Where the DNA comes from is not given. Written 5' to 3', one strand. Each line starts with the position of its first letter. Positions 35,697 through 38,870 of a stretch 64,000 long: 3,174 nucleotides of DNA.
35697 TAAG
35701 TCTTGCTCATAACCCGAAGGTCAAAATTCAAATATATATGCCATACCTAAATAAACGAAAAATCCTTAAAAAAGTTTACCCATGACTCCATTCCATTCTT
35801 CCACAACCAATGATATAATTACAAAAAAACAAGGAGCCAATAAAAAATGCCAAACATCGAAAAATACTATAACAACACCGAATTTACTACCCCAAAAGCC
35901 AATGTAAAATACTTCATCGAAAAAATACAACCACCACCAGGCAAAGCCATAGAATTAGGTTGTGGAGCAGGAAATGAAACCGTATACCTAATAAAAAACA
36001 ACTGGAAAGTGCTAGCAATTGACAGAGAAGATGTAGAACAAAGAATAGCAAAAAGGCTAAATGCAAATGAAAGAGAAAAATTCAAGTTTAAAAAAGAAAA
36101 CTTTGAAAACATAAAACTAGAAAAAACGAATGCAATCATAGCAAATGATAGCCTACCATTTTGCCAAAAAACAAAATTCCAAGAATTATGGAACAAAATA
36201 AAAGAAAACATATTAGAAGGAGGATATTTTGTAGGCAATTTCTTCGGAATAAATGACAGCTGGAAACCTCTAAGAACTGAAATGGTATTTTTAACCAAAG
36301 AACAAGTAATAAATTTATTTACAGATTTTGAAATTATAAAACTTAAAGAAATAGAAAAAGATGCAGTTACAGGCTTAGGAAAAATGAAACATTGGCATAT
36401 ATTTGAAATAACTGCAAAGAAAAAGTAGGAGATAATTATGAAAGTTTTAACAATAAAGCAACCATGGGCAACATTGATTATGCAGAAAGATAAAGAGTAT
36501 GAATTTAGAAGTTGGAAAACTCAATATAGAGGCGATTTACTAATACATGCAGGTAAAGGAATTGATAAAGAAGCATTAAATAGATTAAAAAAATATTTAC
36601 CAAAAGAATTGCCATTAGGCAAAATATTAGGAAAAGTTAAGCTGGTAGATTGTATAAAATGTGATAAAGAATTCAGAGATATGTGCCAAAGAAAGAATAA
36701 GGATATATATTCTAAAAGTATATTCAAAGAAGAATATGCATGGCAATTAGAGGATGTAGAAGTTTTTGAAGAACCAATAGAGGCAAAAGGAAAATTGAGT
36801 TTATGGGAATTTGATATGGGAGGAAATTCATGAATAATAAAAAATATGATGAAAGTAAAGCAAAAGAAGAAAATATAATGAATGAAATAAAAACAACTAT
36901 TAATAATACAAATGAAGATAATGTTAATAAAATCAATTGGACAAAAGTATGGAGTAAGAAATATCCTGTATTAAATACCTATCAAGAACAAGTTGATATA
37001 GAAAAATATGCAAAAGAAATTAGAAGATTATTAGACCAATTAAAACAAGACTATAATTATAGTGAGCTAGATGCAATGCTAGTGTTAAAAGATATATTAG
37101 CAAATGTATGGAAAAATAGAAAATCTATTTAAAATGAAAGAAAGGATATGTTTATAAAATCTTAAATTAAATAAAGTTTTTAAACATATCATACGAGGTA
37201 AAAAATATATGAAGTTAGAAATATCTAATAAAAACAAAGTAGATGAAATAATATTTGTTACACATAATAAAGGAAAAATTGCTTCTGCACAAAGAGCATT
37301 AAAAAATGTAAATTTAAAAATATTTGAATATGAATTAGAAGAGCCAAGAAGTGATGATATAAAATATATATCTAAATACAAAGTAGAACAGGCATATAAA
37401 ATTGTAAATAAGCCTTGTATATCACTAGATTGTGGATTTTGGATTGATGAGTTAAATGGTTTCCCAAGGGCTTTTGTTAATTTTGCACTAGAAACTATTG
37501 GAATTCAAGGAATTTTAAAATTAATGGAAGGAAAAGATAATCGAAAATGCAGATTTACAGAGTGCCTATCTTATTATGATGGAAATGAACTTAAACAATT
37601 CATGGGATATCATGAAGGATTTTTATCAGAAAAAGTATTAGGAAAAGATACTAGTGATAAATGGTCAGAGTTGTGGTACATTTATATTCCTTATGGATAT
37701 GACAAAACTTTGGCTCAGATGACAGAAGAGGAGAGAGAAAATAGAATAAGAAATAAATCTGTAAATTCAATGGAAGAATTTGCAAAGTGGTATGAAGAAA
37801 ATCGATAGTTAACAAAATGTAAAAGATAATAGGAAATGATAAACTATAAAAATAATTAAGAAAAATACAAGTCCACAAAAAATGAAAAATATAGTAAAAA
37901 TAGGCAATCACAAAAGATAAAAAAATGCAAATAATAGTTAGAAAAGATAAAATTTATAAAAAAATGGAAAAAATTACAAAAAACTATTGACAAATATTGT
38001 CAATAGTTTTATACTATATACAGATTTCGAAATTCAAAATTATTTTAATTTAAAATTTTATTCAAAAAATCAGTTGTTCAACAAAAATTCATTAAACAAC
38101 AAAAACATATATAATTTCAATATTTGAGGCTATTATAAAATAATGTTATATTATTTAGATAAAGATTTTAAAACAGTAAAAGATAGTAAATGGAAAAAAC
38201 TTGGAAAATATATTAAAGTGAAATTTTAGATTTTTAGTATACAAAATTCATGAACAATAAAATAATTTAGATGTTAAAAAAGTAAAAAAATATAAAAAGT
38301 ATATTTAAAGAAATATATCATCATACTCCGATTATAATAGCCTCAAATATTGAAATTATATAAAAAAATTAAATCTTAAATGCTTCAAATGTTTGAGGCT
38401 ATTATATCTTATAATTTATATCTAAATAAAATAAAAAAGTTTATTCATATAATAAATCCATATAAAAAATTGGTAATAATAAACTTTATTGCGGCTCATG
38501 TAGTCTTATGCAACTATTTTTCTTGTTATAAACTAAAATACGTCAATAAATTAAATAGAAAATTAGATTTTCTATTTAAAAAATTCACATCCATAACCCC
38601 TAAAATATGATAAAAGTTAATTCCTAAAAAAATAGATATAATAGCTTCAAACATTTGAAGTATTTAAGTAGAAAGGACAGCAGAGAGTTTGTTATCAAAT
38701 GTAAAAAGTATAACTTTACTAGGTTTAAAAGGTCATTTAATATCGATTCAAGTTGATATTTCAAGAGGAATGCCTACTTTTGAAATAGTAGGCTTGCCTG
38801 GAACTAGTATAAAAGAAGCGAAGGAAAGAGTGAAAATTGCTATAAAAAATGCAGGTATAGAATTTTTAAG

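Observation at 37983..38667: Two tandem segments flanked by 31-34-bp inverted repeats in the long 5' region of comM-dprA-yraN: putative double invertible switch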

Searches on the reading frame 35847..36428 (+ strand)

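Call 8: search_protein_families(library=ncbifam, proteins=[window:35847-36428:+])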
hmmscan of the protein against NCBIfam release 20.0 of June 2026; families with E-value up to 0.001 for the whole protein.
window:35847-36428:+ (193 aa): 9 families
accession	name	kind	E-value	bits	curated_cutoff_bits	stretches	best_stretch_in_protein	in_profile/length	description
NF008992.0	PRK12335.1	equivalog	2.8e-12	46.4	303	1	6-168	99-261/289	SAM-dependent methyltransferase TehB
NF008405.0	PRK11207.1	equivalog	8.4e-11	41.7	218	1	7-168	9-170/198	tellurite resistance methyltransferase TehB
TIGR00477.1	tehB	equivalog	1.2e-09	37.8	219.5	1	7-168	51-212/238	tellurite resistance methyltransferase TehB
TIGR02072.1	BioC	equivalog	1.9e-06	27.9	184.95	1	27-168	31-178/244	malonyl-ACP O-methyltransferase BioC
TIGR00740.1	TIGR00740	equivalog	6.3e-06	26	193.3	1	22-135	45-165/239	carboxy-S-adenosyl-L-methionine synthase CmoA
TIGR02021.1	BchM-ChlM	equivalog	7e-05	22.3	158.9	1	33-118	57-143/218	magnesium protoporphyrin IX methyltransferase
NF011529.0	PRK14968.1-3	equivalog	8.4e-05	22.1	162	1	24-101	27-106/198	putative methyltransferase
NF000499.2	Erm23S_rRNA_broad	equivalog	0.00018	21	212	1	12-110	4-101/244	23S ribosomal RNA methyltransferase Erm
NF043040.1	corrin_prot_MT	hypoth_equivalog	0.00054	19.4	180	1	23-90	34-103/216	corrinoid protein-associated methyltransferase CpaM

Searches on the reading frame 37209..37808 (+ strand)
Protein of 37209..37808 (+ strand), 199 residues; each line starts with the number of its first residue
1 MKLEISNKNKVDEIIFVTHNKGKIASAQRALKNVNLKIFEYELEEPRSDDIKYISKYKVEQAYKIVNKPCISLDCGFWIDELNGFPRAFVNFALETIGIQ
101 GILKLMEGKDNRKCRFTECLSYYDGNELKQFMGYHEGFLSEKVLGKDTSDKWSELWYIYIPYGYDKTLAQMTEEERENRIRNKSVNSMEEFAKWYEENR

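Call 8: search_protein_families(library=ncbifam, proteins=[window:37209-37808:+])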
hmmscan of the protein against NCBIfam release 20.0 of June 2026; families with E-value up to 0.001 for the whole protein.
window:37209-37808:+ (199 aa): 5 families
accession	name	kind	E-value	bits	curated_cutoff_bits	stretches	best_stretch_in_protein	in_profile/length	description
NF011396.0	PRK14821.1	equivalog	3.8e-36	124.4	203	1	13-198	2-183/185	XTP/dITP diphosphatase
TIGR00042.1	TIGR00042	equivalog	9e-27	93.7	145.35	1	13-195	1-183/184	RdgB/HAM1 family non-canonical purine NTP pyrophosphatase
NF011399.0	PRK14824.1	subfamily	8.5e-15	54.7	267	1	98-190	109-198/206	putative deoxyribonucleotide triphosphate pyrophosphatase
NF011397.0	PRK14822.1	equivalog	2.6e-10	40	234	1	12-192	2-193/201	XTP/dITP diphosphatase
NF011398.0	PRK14823.1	equivalog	3.7e-10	39.9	272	1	13-191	2-187/191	non-canonical purine NTP diphosphatase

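Call 27: find_encoding_contigs(protein=window:37209-37808:+, flank=2000, max_places=10)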
Protein window:37209-37808:+ (199 aa): 21 contigs read that carry it; 8 places shown.
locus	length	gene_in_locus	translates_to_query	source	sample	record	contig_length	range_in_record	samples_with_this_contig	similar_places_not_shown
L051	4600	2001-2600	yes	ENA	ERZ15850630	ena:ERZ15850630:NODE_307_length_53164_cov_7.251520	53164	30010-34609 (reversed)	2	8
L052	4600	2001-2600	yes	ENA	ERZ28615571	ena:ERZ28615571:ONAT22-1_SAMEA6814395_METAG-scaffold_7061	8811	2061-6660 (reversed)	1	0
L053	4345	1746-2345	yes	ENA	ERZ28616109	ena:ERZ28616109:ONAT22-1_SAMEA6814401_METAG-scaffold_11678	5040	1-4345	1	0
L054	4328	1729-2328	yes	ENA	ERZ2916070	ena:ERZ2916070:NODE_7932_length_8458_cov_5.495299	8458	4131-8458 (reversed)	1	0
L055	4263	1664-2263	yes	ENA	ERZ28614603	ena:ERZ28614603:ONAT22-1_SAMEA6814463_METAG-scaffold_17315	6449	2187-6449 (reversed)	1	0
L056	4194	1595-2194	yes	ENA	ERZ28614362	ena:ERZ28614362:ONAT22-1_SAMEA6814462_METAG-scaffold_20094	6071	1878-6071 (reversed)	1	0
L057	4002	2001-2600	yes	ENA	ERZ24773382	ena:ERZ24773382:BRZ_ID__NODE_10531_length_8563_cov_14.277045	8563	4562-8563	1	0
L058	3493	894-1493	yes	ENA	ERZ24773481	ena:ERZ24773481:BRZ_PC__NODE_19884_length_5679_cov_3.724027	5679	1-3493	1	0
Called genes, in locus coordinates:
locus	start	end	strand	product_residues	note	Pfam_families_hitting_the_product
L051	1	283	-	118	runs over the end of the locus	PF14198:TnpV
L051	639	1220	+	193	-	PF03848:TehB, PF13847:Methyltransf_31 (weak), PF08241:Methyltransf_11 (weak), PF08242:Methyltransf_12 (weak), PF13649:Methyltransf_25 (weak)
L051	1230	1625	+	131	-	PF04266:ASCH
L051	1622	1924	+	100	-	-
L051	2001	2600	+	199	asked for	PF01725:Ham1p_like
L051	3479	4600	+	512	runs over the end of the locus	PF05362:Lon_C (weak), PF13541:ChlI, PF00493:MCM (faint), PF00158:Sigma54_activat (weak), PF01078:Mg_chelatase, PF07728:AAA_5, PF13335:Mg_chelatase_C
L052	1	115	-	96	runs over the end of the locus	-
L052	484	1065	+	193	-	PF03848:TehB, PF13489:Methyltransf_23 (weak), PF13847:Methyltransf_31 (weak), PF08241:Methyltransf_11 (weak), PF08242:Methyltransf_12 (weak), PF13649:Methyltransf_25 (weak)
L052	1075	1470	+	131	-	PF04266:ASCH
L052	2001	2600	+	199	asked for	PF01725:Ham1p_like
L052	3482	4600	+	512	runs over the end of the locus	PF05362:Lon_C (weak), PF13541:ChlI, PF00493:MCM (faint), PF00158:Sigma54_activat (weak), PF01078:Mg_chelatase, PF07728:AAA_5, PF13335:Mg_chelatase_C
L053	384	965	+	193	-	PF03848:TehB, PF13489:Methyltransf_23 (weak), PF13847:Methyltransf_31 (weak), PF08241:Methyltransf_11 (weak), PF08242:Methyltransf_12 (weak), PF13649:Methyltransf_25 (weak)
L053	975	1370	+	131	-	PF04266:ASCH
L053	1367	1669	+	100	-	-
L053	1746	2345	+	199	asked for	PF01725:Ham1p_like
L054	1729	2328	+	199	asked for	PF01725:Ham1p_like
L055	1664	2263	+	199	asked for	PF01725:Ham1p_like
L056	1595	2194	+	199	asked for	PF01725:Ham1p_like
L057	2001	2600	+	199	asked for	PF01725:Ham1p_like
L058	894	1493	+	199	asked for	PF01725:Ham1p_like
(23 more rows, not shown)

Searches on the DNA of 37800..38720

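Call 53: search_rna_families(source=window, start=37800, end=38720, threshold=evalue, max_evalue=5)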
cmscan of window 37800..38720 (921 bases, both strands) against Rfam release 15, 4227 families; matches with E-value up to 5: 2.
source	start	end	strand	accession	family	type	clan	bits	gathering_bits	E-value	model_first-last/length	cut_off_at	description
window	38336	38403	+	RF00665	mir-290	Gene; miRNA;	CL00096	18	51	1.4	1-70/70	no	mir-290 microRNA precursor family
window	38336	38403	+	RF00956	MIR1444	Gene; miRNA;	-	17.3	80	3.7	1-85/85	no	MIR1444 microRNA precursor family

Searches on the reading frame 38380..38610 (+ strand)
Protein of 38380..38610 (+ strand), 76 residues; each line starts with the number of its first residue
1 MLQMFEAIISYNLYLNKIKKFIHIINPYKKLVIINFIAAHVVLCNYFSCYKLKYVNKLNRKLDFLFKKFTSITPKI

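Call 8: search_protein_families(library=ncbifam, proteins=[window:38380-38610:+])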
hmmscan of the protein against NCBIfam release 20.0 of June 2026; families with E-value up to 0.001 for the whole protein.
window:38380-38610:+ (76 aa): 0 families
